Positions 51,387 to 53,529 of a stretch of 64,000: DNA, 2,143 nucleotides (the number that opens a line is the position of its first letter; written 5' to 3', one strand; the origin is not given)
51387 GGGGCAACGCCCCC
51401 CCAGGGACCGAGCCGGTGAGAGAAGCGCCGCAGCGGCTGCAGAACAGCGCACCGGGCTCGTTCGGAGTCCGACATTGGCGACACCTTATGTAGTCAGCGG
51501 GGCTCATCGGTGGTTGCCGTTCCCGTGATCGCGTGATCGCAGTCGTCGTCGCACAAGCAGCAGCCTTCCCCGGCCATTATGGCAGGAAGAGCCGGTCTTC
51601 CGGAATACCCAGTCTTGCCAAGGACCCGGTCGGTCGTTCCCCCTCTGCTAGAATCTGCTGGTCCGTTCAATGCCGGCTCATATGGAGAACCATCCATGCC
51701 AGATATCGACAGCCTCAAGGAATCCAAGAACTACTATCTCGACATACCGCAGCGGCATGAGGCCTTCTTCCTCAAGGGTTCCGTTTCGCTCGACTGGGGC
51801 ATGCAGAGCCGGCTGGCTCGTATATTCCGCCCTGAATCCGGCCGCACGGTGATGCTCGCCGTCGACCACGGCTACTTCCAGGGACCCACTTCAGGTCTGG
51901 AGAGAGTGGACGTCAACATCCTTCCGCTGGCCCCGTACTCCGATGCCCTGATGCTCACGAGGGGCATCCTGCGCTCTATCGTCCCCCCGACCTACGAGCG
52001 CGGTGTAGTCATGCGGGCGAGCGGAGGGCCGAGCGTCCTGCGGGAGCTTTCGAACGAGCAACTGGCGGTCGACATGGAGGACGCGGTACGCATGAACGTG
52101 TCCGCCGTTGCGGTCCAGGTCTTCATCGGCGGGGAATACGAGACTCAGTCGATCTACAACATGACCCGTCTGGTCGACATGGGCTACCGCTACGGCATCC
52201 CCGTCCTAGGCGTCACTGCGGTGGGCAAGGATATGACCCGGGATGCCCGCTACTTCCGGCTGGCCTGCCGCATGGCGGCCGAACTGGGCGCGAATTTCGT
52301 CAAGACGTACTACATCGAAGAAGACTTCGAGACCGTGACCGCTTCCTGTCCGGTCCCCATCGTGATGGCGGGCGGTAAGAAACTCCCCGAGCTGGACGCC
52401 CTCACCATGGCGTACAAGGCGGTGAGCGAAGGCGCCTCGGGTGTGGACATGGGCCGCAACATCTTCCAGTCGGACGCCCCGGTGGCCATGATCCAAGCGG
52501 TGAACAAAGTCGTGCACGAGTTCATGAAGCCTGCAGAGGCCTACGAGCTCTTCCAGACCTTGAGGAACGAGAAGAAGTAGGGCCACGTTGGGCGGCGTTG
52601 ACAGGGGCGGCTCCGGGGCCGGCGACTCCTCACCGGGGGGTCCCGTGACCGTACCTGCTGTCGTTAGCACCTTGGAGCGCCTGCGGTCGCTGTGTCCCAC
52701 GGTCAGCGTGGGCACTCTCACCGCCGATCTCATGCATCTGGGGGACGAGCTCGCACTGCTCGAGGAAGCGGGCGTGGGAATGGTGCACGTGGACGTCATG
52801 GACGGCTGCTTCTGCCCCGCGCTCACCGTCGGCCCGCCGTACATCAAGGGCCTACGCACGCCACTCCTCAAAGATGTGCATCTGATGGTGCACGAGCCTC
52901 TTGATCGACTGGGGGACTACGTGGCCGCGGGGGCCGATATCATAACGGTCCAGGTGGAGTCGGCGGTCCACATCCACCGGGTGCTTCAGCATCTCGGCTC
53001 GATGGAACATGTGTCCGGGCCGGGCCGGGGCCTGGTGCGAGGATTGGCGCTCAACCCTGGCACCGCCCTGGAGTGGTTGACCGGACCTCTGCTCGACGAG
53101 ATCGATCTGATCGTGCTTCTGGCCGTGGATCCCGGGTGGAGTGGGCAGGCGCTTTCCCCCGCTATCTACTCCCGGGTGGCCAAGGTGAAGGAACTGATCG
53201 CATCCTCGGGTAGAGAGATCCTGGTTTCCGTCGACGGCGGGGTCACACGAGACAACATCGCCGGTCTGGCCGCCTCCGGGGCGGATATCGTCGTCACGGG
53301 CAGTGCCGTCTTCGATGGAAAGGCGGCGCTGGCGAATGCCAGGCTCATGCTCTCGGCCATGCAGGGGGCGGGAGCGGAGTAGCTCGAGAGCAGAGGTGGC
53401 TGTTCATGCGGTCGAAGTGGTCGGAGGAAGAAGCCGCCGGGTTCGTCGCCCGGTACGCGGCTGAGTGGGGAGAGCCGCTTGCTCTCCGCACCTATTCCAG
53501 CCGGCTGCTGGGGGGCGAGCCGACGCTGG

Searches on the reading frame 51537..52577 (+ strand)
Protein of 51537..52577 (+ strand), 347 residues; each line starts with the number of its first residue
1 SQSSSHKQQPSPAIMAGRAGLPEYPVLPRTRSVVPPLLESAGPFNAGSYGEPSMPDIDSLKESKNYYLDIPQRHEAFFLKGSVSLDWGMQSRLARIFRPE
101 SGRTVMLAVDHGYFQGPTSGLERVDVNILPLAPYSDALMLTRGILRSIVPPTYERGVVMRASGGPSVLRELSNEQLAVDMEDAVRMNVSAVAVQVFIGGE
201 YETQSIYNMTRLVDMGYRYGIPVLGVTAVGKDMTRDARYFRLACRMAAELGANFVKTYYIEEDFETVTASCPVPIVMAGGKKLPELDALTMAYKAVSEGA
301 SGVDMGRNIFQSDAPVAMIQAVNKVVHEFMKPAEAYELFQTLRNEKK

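Call 21: search_protein_families(library=pfam, proteins=[window:51537-52577:+], max_evalue=0.00001)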
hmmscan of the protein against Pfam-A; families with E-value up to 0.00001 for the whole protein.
window:51537-52577:+ (347 aa): 1 family
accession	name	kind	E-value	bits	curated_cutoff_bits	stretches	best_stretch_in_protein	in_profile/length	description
PF01791.15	DeoC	-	6.2e-18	65.7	23.8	1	104-312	1-229/229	DeoC/LacD family aldolase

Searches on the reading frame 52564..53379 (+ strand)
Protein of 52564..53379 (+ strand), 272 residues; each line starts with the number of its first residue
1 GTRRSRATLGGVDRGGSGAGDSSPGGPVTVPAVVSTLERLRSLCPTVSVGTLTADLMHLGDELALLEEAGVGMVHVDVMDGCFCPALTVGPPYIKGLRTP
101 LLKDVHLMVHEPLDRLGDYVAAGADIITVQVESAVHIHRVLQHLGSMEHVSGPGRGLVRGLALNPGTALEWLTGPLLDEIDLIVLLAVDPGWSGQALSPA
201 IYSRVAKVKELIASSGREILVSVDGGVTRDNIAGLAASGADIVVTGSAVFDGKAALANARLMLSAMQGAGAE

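Call 21: search_protein_families(library=pfam, proteins=[window:52564-53379:+], max_evalue=0.00001)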
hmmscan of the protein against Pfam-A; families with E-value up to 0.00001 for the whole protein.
window:52564-53379:+ (272 aa): 1 family
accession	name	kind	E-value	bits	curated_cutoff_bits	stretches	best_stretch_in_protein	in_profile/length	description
PF00834.25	Ribul_P_3_epim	-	3.6e-47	160.8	21.1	1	49-250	4-198/198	Ribulose-phosphate 3 epimerase family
